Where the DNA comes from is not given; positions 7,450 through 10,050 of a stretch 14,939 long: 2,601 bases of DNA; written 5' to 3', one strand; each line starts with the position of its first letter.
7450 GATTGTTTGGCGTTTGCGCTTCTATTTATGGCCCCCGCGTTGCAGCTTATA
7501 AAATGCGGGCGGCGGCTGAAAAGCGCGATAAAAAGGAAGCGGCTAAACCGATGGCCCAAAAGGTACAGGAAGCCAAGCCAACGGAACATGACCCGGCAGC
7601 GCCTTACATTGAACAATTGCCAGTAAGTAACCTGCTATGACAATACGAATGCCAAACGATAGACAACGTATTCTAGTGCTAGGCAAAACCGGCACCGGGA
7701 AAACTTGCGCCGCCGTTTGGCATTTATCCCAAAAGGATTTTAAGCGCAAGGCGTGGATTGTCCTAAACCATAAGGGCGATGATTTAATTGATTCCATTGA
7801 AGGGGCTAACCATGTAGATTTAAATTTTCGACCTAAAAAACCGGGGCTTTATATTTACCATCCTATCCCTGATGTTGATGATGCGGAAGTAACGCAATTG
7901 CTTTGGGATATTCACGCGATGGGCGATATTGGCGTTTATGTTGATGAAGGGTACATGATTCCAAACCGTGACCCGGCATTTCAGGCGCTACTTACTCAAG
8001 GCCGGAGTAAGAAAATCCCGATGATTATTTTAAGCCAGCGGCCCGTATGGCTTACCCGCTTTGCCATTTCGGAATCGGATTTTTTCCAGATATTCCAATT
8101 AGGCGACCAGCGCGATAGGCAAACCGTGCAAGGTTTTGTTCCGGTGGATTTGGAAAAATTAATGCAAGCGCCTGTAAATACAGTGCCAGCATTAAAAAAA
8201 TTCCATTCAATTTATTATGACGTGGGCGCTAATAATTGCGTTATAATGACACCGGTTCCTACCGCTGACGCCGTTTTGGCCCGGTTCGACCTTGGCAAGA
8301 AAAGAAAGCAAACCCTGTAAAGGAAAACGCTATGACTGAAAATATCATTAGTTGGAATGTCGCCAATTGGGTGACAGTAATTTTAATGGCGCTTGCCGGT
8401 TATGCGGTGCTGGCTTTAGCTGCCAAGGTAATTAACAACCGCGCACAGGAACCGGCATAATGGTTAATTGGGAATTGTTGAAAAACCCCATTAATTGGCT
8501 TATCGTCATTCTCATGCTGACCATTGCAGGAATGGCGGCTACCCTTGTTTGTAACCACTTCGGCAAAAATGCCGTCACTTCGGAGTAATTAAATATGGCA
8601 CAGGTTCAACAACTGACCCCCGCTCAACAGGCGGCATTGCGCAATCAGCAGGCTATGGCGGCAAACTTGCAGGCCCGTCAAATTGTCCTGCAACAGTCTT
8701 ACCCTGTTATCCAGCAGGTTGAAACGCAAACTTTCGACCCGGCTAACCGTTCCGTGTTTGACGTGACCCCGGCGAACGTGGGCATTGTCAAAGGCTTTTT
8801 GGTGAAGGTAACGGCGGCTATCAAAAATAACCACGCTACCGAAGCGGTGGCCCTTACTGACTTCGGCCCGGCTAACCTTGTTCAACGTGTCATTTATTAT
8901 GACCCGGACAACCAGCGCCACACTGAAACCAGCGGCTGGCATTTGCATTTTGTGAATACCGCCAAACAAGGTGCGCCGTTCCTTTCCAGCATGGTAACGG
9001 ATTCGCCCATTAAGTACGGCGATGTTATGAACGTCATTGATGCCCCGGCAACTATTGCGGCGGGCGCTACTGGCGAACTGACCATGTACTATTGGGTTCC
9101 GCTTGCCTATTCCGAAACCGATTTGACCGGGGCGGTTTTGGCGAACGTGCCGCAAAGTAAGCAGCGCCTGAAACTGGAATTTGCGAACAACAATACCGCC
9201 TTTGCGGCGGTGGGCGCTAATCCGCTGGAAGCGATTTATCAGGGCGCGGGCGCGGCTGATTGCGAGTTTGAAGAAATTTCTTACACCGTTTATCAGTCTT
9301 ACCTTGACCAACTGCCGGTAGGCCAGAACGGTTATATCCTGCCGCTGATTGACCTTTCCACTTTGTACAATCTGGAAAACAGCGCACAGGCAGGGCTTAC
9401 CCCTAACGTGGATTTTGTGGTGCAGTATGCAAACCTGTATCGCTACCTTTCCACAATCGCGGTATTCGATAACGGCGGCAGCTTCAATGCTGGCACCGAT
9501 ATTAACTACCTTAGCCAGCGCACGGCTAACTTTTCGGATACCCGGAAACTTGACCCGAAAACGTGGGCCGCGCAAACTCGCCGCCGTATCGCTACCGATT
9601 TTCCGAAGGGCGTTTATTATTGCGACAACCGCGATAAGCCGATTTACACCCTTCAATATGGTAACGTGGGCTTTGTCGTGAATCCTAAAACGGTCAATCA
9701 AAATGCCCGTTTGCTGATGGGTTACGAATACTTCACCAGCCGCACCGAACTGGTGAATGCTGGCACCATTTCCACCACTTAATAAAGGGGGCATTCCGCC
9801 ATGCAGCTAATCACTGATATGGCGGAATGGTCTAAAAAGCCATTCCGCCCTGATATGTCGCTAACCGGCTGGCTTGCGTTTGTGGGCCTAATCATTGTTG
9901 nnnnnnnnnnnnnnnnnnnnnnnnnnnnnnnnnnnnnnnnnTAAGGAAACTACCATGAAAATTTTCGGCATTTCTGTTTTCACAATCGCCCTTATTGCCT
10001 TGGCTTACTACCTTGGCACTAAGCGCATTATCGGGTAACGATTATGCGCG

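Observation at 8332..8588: Two equal-length 42-aa membrane ORFs in tandem after the packaging ATPase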

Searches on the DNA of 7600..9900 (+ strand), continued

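Call 16: get_annotated_region(hit=H115, flank=9000)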
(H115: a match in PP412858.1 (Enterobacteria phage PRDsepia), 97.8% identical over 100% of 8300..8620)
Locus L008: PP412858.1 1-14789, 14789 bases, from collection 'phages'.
description: Enterobacteria phage PRDsepia, complete genome.
organism: Enterobacteria phage PRDsepia (NCBI taxid 3127622)
taxonomy: Viruses; Varidnaviria; Bamfordvirae; Preplasmiviricota; Tectiliviricetes; Kalamavirales; Tectiviridae
host: Salmonella enterica serovar Typhimurium LT2 - pKJK5; source: -; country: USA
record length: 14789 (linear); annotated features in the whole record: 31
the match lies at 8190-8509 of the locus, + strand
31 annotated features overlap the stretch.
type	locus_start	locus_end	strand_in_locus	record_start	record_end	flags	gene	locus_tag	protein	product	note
CDS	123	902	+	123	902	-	-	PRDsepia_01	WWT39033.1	terminal protein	P8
CDS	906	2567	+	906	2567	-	-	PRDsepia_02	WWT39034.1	DNA polymerase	P1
CDS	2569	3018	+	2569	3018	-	-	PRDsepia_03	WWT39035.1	endolysin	P15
CDS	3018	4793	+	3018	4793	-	-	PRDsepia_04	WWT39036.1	receptor binding protein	P2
CDS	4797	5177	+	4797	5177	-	-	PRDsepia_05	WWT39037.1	penton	P31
CDS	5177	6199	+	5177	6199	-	-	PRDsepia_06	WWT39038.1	spike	P5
CDS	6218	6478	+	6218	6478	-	-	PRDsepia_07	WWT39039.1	assembly protein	P17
CDS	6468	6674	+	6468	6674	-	-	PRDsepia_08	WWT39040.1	assembly protein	P33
CDS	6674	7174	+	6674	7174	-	-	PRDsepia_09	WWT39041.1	packaging efficiency factor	P6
CDS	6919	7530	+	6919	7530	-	-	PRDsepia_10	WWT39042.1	assembly protein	P10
CDS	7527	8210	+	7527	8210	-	-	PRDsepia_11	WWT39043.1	DNA packaging ATPase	P9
CDS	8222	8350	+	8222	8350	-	-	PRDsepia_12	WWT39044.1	hypothetical protein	-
CDS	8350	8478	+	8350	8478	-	-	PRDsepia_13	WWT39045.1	vertex membrane protein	P20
CDS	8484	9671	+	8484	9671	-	-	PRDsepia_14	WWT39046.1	major capsid protein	P3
CDS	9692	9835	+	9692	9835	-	-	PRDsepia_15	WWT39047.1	vertex membrane protein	P22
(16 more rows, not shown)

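Call 17: get_annotated_region(hit=H116, flank=9000)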
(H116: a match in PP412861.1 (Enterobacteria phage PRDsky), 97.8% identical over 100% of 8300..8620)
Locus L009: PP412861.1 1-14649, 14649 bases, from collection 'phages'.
description: Enterobacteria phage PRDsky, complete genome.
organism: Enterobacteria phage PRDsky (NCBI taxid 3127625)
taxonomy: Viruses; Varidnaviria; Bamfordvirae; Preplasmiviricota; Tectiliviricetes; Kalamavirales; Tectiviridae
host: Salmonella enterica serovar Typhimurium LT2 - pKJK5; source: -; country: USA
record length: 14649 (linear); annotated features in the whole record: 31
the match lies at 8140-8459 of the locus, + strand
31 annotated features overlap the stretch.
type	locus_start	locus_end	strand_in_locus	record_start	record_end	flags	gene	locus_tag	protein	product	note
CDS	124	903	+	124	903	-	-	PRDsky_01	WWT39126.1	terminal protein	P8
CDS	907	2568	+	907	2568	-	-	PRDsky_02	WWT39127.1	DNA polymerase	P1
CDS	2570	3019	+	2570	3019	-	-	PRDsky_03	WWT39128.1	endolysin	P15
CDS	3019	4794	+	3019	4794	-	-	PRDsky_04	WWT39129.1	receptor binding protein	P2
CDS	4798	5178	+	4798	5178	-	-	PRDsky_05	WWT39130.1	penton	P31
CDS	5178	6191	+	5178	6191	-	-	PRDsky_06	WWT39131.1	spike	P5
CDS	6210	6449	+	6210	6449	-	-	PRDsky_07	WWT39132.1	assembly protein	P17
CDS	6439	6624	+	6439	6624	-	-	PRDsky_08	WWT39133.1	assembly protein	P33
CDS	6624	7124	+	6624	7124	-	-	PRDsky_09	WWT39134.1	packaging efficiency factor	P6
CDS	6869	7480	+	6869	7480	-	-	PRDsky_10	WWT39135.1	assembly protein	P10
CDS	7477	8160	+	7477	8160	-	-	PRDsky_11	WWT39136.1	DNA packaging ATPase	P9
CDS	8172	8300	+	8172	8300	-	-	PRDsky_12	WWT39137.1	hypothetical protein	-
CDS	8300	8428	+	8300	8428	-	-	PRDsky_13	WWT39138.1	vertex membrane protein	P20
CDS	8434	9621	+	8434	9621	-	-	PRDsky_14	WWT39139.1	major capsid protein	P3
CDS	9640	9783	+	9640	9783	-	-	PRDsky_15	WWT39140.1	vertex membrane protein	P22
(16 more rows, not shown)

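Call 18: get_annotated_region(hit=H114, flank=9000)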
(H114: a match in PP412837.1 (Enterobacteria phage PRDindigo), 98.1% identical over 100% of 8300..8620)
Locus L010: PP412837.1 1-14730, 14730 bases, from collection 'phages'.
description: Enterobacteria phage PRDindigo, complete genome.
organism: Enterobacteria phage PRDindigo (NCBI taxid 3127601)
taxonomy: Viruses; Varidnaviria; Bamfordvirae; Preplasmiviricota; Tectiliviricetes; Kalamavirales; Tectiviridae
host: Salmonella enterica serovar Typhimurium LT2 - pKJK5; source: -; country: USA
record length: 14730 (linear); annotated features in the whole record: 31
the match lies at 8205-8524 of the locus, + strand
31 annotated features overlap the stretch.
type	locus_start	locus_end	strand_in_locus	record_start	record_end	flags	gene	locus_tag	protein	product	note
CDS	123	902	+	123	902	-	-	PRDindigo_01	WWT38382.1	terminal protein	P8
CDS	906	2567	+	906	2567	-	-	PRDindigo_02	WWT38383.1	DNA polymerase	P1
CDS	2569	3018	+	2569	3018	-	-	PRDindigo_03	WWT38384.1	endolysin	P15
CDS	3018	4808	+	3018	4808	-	-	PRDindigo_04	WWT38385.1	receptor binding protein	P2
CDS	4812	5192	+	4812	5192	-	-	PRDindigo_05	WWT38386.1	penton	P31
CDS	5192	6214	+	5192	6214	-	-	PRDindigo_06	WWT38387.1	spike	P5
CDS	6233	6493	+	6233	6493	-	-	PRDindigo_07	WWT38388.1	assembly protein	P17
CDS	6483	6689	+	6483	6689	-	-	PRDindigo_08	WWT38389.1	assembly protein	P33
CDS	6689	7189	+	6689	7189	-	-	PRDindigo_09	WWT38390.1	packaging efficiency factor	P6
CDS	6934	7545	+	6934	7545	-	-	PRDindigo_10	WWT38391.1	assembly protein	P10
CDS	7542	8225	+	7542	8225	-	-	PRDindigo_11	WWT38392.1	DNA packaging ATPase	P9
CDS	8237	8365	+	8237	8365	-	-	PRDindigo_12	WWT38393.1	hypothetical protein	-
CDS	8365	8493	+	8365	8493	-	-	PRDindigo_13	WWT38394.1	vertex membrane protein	P20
CDS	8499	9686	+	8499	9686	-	-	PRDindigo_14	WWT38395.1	major capsid protein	P3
CDS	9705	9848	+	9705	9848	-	-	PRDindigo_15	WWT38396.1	vertex membrane protein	P22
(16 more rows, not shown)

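Call 19: get_annotated_region(hit=H110, flank=9000)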
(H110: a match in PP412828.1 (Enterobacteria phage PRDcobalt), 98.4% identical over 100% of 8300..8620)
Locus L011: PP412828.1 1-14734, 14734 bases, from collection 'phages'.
description: Enterobacteria phage PRDcobalt, complete genome.
organism: Enterobacteria phage PRDcobalt (NCBI taxid 3127592)
taxonomy: Viruses; Varidnaviria; Bamfordvirae; Preplasmiviricota; Tectiliviricetes; Kalamavirales; Tectiviridae
host: Salmonella enterica serovar Typhimurium LT2 - pKJK5; source: -; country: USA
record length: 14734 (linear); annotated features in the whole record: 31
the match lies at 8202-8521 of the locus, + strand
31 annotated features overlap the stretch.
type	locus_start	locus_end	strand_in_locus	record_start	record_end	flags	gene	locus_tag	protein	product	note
CDS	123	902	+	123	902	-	-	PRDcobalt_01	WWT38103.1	terminal protein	P8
CDS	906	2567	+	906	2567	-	-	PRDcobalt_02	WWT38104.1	DNA polymerase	P1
CDS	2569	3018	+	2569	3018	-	-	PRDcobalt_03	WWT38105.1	endolysin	P15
CDS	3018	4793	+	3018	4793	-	-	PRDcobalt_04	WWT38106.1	receptor binding protein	P2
CDS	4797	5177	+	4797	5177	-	-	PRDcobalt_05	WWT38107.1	penton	P31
CDS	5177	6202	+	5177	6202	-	-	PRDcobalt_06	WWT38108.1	spike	P5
CDS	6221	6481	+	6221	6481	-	-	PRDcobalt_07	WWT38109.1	assembly protein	P17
CDS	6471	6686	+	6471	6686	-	-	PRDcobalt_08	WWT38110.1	assembly protein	P33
CDS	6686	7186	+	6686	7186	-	-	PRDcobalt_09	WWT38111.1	packaging efficiency factor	P6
CDS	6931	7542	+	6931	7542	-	-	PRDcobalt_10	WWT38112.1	assembly protein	P10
CDS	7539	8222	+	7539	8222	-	-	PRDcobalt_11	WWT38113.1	DNA packaging ATPase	P9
CDS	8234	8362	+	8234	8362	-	-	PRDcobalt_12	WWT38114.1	hypothetical protein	-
CDS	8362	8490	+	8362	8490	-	-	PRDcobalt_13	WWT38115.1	vertex membrane protein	P20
CDS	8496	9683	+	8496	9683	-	-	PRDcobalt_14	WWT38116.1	major capsid protein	P3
CDS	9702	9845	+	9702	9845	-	-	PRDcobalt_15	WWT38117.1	vertex membrane protein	P22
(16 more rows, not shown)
